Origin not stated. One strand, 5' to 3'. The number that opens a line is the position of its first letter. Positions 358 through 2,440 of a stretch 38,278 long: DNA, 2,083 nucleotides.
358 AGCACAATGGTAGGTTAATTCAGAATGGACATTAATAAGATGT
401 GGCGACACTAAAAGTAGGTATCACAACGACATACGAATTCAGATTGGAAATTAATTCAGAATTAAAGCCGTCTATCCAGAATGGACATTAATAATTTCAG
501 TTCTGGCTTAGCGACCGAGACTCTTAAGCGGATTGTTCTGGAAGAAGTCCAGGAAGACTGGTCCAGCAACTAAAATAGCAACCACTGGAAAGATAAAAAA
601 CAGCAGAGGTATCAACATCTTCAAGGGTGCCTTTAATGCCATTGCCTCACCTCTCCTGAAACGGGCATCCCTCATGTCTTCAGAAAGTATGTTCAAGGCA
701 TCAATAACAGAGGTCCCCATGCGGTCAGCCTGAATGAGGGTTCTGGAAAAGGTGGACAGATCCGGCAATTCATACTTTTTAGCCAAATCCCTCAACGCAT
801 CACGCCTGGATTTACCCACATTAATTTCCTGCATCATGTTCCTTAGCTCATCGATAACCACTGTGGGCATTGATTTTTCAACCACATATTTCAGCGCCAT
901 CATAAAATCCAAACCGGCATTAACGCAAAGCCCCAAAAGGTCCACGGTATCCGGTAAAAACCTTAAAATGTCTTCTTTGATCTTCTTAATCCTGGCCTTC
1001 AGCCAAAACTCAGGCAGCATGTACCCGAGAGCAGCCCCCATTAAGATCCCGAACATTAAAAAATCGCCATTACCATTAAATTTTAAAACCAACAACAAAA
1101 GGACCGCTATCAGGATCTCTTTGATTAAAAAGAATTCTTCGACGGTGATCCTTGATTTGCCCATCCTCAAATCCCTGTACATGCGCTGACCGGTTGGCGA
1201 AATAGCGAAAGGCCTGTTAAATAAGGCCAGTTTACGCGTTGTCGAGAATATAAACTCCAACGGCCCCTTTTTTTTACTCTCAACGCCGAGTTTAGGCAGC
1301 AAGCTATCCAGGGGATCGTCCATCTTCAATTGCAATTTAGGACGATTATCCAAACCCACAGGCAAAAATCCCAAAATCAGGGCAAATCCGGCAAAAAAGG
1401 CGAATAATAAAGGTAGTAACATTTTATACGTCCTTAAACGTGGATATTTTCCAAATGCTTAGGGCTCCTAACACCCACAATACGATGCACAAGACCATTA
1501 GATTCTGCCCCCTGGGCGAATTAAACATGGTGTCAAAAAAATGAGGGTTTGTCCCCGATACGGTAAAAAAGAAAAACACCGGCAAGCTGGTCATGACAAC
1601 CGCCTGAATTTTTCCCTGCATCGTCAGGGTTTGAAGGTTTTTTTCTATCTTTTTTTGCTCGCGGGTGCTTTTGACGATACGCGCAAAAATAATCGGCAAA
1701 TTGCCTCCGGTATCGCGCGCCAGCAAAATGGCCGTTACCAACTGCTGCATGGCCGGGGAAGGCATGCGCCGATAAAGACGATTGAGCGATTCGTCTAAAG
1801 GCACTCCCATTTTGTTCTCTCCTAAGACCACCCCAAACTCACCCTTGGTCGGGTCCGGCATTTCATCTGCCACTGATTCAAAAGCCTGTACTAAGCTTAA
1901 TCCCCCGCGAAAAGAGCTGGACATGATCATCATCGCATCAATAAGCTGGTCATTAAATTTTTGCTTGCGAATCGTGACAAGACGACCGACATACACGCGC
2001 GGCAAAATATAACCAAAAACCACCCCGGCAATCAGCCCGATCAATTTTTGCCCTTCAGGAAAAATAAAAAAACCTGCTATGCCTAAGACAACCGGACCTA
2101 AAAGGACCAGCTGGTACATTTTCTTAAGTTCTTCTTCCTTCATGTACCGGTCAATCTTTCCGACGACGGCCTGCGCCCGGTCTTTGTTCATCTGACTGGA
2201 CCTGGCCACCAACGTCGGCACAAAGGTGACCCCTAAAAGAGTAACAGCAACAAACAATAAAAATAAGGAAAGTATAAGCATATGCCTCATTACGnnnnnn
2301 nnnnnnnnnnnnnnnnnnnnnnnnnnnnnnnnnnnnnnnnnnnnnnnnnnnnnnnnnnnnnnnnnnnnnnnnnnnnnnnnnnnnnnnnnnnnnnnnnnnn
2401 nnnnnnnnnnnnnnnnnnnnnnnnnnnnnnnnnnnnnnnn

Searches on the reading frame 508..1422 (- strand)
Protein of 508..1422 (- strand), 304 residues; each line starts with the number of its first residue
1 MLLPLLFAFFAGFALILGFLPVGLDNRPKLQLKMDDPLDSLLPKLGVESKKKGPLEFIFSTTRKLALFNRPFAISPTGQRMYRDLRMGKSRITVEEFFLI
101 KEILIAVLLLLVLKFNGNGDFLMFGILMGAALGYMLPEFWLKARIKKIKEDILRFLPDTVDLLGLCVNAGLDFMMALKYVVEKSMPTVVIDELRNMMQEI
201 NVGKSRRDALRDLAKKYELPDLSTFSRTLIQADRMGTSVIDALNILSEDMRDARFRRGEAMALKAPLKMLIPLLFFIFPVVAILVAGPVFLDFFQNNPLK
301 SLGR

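Call 9: search_protein_families(library=pfam, proteins=[window:508-1422:-], max_evalue=0.01)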
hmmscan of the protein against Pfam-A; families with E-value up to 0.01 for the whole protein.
window:508-1422:- (304 aa): 1 family
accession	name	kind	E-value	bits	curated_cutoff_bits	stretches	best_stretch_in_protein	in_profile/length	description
PF00482.28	T2SSF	-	3.3e-16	59.8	25.2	1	161-285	3-123/125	Type II secretion system (T2SS), protein F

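Call 58: find_encoding_contigs(protein=window:508-1422:-, flank=10000, max_places=2)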
Protein window:508-1422:- (304 aa): 3 contigs read that carry it; 1 place shown.
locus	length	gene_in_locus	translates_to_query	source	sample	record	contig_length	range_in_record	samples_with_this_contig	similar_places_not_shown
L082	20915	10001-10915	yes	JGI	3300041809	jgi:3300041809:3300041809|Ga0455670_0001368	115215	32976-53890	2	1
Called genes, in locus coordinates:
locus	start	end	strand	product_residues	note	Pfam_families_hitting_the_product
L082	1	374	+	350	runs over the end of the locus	-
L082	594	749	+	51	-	-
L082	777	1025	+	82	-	-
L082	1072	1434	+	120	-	-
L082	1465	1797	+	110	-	-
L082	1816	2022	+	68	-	-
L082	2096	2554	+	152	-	-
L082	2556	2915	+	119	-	-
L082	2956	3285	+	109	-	-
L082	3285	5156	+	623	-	-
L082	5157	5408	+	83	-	-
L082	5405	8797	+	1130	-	-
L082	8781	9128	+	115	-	-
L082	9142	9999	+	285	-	PF00482:T2SSF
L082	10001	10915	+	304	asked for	PF00482:T2SSF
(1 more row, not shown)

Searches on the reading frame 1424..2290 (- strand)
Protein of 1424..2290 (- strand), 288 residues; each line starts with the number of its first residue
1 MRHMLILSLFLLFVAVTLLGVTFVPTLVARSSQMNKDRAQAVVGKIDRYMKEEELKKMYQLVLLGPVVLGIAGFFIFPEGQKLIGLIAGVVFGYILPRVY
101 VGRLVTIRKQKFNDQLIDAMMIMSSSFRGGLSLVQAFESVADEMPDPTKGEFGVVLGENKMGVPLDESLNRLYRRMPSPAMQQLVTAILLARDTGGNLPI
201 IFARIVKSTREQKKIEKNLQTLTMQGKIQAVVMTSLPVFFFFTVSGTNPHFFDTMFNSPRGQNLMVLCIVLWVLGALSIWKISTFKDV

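Call 9: search_protein_families(library=pfam, proteins=[window:1424-2290:-], max_evalue=0.01)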
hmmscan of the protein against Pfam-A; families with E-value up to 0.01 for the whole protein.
window:1424-2290:- (288 aa): 2 families
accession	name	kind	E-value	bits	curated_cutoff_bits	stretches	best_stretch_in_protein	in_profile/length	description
PF00482.28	T2SSF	-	2.5e-17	63.4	25.2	1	122-244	4-123/125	Type II secretion system (T2SS), protein F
PF06011.17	TRP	-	0.0068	15.7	28.5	0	4-220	152-266/426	Transient receptor potential (TRP) ion channel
